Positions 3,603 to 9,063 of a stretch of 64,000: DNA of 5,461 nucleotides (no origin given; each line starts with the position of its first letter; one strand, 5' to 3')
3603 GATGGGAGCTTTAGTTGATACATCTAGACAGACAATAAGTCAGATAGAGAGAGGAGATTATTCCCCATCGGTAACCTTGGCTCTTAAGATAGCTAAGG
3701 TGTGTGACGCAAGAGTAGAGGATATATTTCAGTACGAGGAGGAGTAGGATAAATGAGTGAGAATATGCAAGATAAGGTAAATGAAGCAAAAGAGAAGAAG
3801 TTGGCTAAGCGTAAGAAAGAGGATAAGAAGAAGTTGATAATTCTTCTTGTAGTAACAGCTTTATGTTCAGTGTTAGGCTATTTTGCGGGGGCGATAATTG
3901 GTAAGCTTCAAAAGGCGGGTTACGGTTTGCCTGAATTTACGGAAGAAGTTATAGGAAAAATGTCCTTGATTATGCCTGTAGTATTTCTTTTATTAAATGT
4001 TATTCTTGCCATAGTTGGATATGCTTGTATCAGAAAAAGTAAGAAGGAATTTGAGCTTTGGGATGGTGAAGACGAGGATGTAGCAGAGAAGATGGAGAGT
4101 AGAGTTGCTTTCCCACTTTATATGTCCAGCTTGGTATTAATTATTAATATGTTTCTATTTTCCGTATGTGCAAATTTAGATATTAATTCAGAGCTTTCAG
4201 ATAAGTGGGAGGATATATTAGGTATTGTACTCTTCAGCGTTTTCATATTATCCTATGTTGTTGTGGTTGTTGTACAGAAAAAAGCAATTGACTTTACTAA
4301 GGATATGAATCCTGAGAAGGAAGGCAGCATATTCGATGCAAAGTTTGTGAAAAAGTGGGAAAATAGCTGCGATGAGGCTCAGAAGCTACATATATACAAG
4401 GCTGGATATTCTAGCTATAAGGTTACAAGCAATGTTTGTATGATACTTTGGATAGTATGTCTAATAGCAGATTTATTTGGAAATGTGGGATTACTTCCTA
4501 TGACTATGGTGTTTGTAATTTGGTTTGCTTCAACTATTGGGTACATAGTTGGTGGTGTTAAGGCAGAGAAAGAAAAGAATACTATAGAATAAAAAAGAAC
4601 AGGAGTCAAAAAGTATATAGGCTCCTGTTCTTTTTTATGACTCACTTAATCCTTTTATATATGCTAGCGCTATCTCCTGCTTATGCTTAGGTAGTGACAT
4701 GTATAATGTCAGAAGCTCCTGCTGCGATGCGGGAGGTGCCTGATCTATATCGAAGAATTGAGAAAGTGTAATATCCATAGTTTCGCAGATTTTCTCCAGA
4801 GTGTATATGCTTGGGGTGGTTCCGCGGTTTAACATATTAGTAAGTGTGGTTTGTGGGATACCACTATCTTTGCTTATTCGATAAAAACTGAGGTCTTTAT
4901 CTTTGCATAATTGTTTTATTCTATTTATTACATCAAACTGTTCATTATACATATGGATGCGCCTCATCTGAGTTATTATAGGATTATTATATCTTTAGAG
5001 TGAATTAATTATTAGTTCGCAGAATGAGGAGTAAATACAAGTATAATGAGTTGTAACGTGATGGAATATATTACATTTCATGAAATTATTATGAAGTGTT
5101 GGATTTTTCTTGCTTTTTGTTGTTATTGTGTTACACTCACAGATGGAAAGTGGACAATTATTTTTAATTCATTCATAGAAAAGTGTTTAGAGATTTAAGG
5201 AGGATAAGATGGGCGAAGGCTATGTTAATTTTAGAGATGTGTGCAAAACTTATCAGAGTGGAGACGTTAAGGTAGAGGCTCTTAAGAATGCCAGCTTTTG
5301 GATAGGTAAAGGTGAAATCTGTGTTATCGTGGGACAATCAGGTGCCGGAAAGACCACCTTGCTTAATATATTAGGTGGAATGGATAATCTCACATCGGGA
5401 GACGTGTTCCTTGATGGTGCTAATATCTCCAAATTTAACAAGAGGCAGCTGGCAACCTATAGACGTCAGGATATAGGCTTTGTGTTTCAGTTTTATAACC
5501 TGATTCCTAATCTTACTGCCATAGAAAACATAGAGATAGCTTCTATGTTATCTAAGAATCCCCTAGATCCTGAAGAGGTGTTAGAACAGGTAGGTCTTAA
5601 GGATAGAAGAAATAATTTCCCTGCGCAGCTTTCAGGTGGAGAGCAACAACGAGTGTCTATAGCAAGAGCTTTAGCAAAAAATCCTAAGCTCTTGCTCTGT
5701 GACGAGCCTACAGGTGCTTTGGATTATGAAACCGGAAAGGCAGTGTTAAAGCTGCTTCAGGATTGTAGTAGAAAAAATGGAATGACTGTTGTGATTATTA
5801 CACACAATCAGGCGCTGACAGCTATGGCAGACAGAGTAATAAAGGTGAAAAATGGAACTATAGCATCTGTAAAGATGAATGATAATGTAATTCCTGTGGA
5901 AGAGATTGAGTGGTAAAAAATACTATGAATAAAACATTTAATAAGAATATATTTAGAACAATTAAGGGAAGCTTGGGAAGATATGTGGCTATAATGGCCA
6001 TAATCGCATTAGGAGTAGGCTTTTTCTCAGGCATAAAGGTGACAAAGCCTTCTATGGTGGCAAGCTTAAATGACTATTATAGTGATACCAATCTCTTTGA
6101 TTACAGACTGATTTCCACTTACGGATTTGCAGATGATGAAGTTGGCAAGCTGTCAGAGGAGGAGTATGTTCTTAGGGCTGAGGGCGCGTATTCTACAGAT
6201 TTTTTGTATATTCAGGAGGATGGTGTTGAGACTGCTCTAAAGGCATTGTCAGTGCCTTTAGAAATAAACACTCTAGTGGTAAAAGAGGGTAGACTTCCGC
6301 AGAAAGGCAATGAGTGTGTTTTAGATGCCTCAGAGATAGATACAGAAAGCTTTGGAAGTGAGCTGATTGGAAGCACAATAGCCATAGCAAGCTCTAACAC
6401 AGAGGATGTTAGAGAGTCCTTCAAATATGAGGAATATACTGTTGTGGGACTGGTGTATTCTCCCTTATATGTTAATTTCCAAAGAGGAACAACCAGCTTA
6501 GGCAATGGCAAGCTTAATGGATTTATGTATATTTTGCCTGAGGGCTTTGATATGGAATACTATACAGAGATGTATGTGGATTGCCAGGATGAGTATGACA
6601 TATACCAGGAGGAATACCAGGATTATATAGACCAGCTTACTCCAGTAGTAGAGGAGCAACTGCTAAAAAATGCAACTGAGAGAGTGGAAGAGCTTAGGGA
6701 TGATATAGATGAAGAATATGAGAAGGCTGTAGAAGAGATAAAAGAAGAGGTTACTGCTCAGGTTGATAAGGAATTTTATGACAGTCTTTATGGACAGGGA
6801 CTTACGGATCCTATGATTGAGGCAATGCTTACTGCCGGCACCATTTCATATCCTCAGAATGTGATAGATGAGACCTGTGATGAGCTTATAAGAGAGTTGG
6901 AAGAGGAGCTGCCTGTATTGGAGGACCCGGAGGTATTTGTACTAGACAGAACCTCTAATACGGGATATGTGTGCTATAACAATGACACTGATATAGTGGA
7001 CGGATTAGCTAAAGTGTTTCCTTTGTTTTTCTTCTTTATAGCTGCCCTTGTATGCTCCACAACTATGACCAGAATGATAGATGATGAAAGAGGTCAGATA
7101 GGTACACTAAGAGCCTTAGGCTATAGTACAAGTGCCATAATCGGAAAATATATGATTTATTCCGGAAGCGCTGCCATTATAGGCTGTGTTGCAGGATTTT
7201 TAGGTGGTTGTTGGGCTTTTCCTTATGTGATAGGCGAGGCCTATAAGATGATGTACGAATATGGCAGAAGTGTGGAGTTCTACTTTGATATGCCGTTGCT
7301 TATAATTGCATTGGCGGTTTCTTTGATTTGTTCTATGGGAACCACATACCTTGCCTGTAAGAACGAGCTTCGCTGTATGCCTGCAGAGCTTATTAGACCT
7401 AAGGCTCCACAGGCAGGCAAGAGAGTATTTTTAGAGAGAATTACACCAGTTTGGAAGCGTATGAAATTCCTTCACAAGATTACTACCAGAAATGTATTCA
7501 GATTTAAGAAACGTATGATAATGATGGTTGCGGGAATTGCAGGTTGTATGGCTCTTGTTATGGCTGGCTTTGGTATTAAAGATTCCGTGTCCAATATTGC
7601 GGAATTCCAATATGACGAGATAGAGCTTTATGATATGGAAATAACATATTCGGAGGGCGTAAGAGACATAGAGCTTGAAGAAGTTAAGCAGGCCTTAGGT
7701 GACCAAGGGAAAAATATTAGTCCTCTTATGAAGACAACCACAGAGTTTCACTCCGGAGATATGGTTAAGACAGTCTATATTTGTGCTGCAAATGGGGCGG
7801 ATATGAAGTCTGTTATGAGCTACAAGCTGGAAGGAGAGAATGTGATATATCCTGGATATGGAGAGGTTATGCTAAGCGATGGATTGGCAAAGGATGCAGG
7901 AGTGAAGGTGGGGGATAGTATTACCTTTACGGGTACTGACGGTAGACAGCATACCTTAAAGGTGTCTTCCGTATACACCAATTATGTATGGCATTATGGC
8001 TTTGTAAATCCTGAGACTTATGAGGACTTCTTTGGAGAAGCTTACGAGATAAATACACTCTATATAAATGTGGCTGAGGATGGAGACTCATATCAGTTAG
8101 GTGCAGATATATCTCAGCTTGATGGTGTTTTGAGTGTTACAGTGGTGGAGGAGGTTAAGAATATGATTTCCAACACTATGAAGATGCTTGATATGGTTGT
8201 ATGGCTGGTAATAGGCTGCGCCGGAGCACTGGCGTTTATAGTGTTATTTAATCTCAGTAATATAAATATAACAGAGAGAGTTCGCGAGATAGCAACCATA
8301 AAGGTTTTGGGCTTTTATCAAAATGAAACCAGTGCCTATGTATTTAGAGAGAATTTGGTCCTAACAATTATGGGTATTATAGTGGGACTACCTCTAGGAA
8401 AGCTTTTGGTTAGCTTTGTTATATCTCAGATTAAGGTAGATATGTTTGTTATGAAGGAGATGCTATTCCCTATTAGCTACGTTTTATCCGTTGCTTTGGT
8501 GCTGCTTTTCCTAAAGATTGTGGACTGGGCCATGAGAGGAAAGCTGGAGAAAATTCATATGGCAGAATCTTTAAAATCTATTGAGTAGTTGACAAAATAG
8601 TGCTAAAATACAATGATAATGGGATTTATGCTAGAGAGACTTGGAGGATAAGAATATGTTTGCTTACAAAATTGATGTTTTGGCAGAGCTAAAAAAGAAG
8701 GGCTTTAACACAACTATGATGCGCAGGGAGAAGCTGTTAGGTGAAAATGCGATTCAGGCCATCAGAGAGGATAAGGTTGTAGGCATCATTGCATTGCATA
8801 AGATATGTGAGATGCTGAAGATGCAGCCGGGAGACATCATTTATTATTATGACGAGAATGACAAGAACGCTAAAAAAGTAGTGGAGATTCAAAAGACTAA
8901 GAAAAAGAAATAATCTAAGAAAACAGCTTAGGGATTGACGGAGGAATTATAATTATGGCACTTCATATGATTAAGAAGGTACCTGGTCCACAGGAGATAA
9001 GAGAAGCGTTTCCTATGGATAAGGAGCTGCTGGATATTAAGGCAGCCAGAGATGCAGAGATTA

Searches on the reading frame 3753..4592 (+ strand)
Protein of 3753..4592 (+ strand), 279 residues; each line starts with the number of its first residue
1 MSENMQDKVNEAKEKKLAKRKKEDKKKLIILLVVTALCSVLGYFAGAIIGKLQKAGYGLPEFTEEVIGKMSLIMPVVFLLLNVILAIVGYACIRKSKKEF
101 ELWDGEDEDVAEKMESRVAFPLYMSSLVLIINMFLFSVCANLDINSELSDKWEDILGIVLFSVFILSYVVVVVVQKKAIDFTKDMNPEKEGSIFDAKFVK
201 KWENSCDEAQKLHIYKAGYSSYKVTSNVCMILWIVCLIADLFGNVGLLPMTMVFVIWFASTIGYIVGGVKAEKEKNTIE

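Call 70: search_protein_families(library=pfam, proteins=[window:3753-4592:+], max_evalue=0.001)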
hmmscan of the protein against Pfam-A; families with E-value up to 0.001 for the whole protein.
window:3753-4592:+ (279 aa): 2 families
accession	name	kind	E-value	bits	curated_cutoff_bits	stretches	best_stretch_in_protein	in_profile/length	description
PF11368.13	DUF3169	-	3.2e-57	194.4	31.6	1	25-265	1-247/250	Protein of unknown function (DUF3169)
PF20990.2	DUF2207_C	-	0.00023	21.4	33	0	3-89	112-185/247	Predicted membrane protein (DUF2207) C-terminal domain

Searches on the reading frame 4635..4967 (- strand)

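Call 70: search_protein_families(library=pfam, proteins=[window:4635-4967:-], max_evalue=0.001)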
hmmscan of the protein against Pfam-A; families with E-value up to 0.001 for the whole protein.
window:4635-4967:- (110 aa): 2 families
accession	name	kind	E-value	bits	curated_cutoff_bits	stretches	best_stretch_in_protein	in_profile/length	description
PF13443.12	HTH_26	-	2.9e-11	43.9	22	1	16-74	1-60/63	Cro/C1-type HTH DNA-binding domain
PF01381.28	HTH_3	-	2.5e-06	27.9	23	1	17-70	1-54/55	Helix-turn-helix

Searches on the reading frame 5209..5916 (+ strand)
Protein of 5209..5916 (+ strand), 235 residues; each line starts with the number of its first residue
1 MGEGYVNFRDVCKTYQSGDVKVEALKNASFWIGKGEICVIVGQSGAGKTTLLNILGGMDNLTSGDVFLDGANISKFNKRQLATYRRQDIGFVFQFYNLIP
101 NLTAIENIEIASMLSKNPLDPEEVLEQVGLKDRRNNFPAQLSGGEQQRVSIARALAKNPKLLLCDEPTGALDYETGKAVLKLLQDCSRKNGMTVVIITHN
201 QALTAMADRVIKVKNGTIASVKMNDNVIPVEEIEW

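Call 79: search_protein_families(library=pfam, proteins=[window:5209-5916:+], max_evalue=0.00001)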
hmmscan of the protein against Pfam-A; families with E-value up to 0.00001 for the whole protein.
window:5209-5916:+ (235 aa): 4 families
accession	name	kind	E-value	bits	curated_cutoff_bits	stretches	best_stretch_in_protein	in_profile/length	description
PF00005.33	ABC_tran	-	8.8e-36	124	25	1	25-168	1-136/137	ABC transporter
PF13304.12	AAA_21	-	7.4e-08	33.2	27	0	39-96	3-63/304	AAA domain, putative AbiEii toxin, Type IV TA system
PF02463.25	SMC_N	-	1.3e-07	31.8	40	1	106-215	119-213/220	RecF/RecN/SMC N terminal domain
PF09818.15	ABC_ATPase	-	9.2e-06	25.3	23.2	0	32-65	77-110/283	P-loop domain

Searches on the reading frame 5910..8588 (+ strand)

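Call 79: search_protein_families(library=pfam, proteins=[window:5910-8588:+], max_evalue=0.00001)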
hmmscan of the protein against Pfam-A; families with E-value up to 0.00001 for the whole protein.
window:5910-8588:+ (892 aa): 1 family
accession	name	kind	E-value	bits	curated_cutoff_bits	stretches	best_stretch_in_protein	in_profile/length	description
PF02687.27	FtsX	-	1.2e-29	103.2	25.5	2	369-482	2-111/120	FtsX-like permease C-terminal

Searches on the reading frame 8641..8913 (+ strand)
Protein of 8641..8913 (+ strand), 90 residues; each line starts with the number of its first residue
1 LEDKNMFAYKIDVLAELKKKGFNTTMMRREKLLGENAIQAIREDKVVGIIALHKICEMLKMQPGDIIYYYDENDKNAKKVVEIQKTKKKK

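Call 79: search_protein_families(library=pfam, proteins=[window:8641-8913:+], max_evalue=0.00001)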
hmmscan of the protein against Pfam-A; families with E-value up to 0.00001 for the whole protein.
window:8641-8913:+ (90 aa): 1 family
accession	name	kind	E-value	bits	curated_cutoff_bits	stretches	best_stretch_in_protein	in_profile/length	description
PF13443.12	HTH_26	-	9.5e-08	32.6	22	1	17-72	6-63/63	Cro/C1-type HTH DNA-binding domain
